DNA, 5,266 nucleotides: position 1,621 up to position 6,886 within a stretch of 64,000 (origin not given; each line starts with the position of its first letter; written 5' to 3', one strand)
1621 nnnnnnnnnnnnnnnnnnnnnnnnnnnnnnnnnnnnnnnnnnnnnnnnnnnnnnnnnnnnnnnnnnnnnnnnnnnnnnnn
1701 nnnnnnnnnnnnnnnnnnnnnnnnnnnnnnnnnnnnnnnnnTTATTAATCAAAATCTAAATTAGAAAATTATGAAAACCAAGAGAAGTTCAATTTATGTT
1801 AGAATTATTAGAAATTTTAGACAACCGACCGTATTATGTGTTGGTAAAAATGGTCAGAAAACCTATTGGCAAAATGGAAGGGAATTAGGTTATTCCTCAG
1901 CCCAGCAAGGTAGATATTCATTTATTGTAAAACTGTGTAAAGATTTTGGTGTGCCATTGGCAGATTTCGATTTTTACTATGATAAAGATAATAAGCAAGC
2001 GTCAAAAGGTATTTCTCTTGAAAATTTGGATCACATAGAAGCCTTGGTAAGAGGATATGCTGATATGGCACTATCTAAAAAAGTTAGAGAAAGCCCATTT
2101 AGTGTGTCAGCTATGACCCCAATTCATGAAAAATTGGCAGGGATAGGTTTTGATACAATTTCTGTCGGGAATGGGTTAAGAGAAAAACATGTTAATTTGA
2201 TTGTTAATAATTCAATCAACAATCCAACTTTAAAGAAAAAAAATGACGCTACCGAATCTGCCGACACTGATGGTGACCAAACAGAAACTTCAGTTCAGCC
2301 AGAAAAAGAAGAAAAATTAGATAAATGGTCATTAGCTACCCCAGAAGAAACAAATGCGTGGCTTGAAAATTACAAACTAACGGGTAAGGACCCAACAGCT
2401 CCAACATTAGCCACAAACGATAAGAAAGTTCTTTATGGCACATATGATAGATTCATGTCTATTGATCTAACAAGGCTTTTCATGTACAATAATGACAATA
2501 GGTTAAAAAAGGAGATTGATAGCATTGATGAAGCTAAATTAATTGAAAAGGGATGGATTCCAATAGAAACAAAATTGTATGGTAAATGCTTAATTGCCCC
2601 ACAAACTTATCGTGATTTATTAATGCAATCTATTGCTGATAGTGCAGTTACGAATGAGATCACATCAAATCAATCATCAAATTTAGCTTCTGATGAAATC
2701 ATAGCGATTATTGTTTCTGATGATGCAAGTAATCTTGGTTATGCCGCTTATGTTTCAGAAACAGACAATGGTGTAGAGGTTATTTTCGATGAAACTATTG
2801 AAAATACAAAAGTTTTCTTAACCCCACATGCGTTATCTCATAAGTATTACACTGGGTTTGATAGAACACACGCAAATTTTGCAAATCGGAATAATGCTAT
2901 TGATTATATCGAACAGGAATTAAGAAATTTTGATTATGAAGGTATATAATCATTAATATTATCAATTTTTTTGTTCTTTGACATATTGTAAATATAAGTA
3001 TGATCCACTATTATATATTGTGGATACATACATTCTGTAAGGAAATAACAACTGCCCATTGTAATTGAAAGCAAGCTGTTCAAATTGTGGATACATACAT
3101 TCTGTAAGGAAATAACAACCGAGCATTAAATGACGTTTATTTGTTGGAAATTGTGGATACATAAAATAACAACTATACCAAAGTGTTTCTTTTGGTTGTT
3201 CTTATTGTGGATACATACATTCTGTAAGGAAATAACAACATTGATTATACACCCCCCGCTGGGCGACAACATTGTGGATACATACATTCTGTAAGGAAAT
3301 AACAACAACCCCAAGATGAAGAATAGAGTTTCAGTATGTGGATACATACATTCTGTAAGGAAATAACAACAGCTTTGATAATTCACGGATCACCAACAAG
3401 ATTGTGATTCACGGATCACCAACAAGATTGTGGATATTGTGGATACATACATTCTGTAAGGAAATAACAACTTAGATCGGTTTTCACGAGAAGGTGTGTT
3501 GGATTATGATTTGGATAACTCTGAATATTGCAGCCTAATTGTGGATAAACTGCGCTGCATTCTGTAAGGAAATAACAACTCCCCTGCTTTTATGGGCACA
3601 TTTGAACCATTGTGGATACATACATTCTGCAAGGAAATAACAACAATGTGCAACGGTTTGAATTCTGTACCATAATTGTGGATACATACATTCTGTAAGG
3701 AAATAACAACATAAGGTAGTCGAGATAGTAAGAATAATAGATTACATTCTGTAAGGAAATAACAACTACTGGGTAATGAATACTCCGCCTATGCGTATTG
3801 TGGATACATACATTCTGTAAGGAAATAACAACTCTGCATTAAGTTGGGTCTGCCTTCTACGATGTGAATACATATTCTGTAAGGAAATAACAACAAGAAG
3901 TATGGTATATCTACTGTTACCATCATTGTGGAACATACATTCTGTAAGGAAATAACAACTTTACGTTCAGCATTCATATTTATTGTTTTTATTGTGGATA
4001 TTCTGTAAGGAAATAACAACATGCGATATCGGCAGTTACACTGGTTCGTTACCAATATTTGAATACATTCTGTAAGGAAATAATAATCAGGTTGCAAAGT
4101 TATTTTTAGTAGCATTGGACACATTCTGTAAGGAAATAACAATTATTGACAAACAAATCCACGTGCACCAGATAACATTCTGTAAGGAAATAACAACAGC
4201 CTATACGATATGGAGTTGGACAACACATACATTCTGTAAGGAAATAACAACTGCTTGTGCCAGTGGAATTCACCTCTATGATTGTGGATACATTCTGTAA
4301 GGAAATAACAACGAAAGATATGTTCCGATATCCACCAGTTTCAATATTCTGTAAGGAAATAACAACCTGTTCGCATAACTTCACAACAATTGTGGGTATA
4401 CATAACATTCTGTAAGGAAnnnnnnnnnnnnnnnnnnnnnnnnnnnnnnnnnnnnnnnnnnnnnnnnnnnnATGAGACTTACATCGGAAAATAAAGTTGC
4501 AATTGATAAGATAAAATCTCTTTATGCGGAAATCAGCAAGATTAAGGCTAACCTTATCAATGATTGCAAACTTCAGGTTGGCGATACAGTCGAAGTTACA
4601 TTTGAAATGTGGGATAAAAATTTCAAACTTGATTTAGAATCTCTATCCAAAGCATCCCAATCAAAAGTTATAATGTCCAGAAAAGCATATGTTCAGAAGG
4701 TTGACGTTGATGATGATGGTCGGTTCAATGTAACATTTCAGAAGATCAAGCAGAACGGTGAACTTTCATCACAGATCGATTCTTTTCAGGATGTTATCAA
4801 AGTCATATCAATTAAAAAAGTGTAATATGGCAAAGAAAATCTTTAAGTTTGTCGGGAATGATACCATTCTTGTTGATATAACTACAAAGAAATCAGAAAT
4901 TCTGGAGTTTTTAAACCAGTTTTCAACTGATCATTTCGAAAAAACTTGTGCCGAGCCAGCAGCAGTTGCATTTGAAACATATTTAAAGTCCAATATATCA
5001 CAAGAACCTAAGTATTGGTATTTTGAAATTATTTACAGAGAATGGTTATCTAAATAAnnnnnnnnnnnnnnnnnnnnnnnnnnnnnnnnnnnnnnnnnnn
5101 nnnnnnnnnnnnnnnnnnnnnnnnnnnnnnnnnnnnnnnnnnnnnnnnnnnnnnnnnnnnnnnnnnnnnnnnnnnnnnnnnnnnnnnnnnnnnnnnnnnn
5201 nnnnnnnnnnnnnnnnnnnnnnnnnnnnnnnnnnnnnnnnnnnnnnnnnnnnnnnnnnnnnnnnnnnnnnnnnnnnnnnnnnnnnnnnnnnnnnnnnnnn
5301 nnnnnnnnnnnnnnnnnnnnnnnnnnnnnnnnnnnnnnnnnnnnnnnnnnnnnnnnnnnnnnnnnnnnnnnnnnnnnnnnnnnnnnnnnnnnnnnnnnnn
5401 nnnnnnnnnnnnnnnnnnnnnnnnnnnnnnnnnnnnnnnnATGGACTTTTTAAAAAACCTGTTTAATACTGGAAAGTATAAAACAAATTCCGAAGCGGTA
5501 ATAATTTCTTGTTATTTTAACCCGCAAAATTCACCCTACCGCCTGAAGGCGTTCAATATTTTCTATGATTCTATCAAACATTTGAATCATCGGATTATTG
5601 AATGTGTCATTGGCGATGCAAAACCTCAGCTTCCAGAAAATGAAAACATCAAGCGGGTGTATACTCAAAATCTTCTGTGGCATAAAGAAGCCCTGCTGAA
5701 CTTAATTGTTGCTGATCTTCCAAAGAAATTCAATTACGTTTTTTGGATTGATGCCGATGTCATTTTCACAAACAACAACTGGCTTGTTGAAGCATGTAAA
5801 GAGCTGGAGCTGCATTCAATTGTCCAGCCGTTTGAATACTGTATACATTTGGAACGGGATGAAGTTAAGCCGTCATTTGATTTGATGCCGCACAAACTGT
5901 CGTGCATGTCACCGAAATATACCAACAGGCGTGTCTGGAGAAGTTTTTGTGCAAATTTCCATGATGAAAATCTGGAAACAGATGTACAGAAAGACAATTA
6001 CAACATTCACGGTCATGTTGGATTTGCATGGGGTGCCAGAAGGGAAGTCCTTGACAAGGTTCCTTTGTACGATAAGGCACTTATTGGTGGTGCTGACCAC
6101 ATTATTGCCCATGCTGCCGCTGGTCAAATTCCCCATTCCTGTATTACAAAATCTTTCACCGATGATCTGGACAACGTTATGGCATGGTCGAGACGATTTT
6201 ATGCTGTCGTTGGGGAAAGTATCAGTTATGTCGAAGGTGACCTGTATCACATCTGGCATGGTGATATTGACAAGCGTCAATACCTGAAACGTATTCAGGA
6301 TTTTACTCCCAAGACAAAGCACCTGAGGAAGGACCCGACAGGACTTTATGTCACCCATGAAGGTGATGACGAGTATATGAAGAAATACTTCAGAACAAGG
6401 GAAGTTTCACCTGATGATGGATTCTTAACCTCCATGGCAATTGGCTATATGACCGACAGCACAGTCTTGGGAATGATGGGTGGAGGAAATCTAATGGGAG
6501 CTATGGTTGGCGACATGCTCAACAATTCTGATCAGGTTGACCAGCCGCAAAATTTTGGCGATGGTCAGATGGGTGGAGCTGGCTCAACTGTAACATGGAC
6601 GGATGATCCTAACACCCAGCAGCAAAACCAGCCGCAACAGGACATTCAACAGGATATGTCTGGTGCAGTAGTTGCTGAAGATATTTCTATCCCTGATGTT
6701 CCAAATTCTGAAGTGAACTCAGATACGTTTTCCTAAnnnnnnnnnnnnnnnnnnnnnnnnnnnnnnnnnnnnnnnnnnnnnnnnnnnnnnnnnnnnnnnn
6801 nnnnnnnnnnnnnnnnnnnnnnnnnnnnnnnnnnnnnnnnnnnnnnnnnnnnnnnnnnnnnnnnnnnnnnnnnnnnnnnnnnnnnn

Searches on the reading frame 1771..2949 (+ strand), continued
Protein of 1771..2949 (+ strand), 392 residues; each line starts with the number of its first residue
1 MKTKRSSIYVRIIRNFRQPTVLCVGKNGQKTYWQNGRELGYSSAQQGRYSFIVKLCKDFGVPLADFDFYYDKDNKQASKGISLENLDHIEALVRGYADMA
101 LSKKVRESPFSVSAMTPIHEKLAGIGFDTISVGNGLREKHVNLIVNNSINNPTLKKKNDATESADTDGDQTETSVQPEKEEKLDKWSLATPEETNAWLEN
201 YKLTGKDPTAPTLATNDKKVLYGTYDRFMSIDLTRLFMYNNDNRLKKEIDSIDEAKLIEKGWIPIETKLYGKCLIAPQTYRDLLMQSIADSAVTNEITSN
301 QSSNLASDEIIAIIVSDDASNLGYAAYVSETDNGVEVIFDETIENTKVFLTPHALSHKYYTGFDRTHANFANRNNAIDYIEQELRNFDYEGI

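Call 74: search_protein_families(library=padloc, proteins=[window:1771-2949:+, L010:5182-5868:+], max_evalue=0.01)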
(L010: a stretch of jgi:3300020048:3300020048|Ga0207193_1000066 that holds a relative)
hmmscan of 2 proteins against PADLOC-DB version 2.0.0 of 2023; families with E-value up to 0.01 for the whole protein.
window:1771-2949:+ (392 aa): 2 families
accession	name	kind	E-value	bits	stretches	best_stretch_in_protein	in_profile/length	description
PDLC01493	Cas7b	-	1e-41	141.5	2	206-390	165-344/347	CAS-I-B; effector_G7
PDLC01263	Cas7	-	0.0039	15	1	29-140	21-126/205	CAS-I; effector_G7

L010:5182-5868:+ (228 aa): 8 families
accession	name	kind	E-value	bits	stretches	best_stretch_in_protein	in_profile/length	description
PDLC02101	Cas6b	-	1.1e-45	154.2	1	1-225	1-218/218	-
PDLC00956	Cas6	-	1e-16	60.1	1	34-225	1-200/200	CRISPR-associated endoribonuclease Cas6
PDLC01265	Cas6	-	5.1e-13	48.2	1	40-225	2-179/179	"CAS-I,CAS-II,CAS-III,CAS-IV,CAS-V,CAS-VI; crRNAmaturation"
PDLC01451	Cas6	-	1.2e-10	40.1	1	1-227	1-218/219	"CAS-I,CAS-II,CAS-III,CAS-IV,CAS-V,CAS-VI; crRNAmaturation"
PDLC01782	Cas6b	-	7.8e-10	37.2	1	34-226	38-233/235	-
PDLC01609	Cas6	-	0.00034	19.4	1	116-225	36-136/137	"CAS-I,CAS-II,CAS-III,CAS-IV,CAS-V,CAS-VI; crRNAmaturation"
PDLC01372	Cas6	-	0.0025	16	1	33-225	40-234/235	"CAS-I,CAS-II,CAS-III,CAS-IV,CAS-V,CAS-VI; crRNAmaturation"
PDLC02098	Cas6_IIIa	-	0.0059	15.1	0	66-225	53-198/200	-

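Call 86: search_dna_similar(query=window:1771-2949:+, collection=phages, mode=protein, max_evalue=0.001, max_rows=15)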
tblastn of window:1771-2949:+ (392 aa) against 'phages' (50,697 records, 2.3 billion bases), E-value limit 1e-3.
No match.

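Call 88: search_dna_similar(query=window:1771-2949:+, collection=plasmids, mode=protein, max_evalue=0.001, max_rows=10)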
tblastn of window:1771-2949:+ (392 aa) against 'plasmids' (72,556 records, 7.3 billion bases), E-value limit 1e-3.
Records with a match: 2; places in all: 2; records where one place covers at least 80% of the query: 2.
Best place of each record, by identity: <60% 2.
By first word of the organism name: Salinibacter 1; Flammeovirga 1.
By predicted mobility (MOB-suite, as given by PLSDB): non-mobilizable 2.
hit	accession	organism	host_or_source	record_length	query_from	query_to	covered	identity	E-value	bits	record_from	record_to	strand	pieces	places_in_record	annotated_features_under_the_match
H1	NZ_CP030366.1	Salinibacter ruber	-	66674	8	357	89%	26.6%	4e-13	79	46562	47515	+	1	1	CRISPR-associated protein Cas7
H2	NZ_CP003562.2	Flammeovirga sp. MY04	coastal sediment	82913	7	325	81%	26.6%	3e-11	73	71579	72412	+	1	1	hypothetical protein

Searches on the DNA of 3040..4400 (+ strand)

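Call 34: search_dna_similar(query=window:3040-4400:+, collection=phages, mode=distant, max_evalue=0.01, max_rows=30)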
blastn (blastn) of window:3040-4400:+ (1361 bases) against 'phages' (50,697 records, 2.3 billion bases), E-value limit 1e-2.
No match.

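Call 35: search_dna_similar(query=window:3040-4400:+, collection=plasmids, mode=distant, max_evalue=0.01, max_rows=20)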
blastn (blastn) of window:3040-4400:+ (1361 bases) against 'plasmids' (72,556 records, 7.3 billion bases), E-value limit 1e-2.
No match.

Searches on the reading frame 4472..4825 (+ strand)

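Call 5: search_protein_families(library=pfam, proteins=[window:4472-4825:+], max_evalue=1)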
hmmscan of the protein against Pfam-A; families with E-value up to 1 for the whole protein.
window:4472-4825:+ (117 aa): 2 families
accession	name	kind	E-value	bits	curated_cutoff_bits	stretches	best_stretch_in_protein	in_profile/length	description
PF17936.7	Big_6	-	0.016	15.9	27.6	1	65-97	28-60/83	Bacterial Ig domain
PF18938.6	aRib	-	0.3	11.4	27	1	75-94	40-59/71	Atypical Rib domain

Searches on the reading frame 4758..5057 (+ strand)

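Call 5: search_protein_families(library=pfam, proteins=[window:4758-5057:+], max_evalue=1)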
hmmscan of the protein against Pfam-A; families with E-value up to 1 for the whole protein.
window:4758-5057:+ (99 aa): 1 family
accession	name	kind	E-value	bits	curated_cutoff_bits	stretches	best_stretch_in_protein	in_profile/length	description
PF13113.11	DUF3970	-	0.14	12.9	21.1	1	41-64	6-28/55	Protein of unknown function (DUF3970)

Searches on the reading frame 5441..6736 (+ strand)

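Call 5: search_protein_families(library=pfam, proteins=[window:5441-6736:+], max_evalue=1)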
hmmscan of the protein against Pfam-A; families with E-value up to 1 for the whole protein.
window:5441-6736:+ (431 aa): 2 families
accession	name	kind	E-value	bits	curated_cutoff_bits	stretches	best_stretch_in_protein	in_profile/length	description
PF02551.21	Acyl_CoA_thio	-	0.0013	19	21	1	295-344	12-62/132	Acyl-CoA thioesterase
PF23678.1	YqhI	-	0.18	11.6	27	1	273-284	22-33/36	YqhI-like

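Call 81: search_protein_families(library=phrogs, proteins=[window:5441-6736:+], max_evalue=0.00001)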
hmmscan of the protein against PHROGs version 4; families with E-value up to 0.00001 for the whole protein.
window:5441-6736:+ (431 aa): 0 families
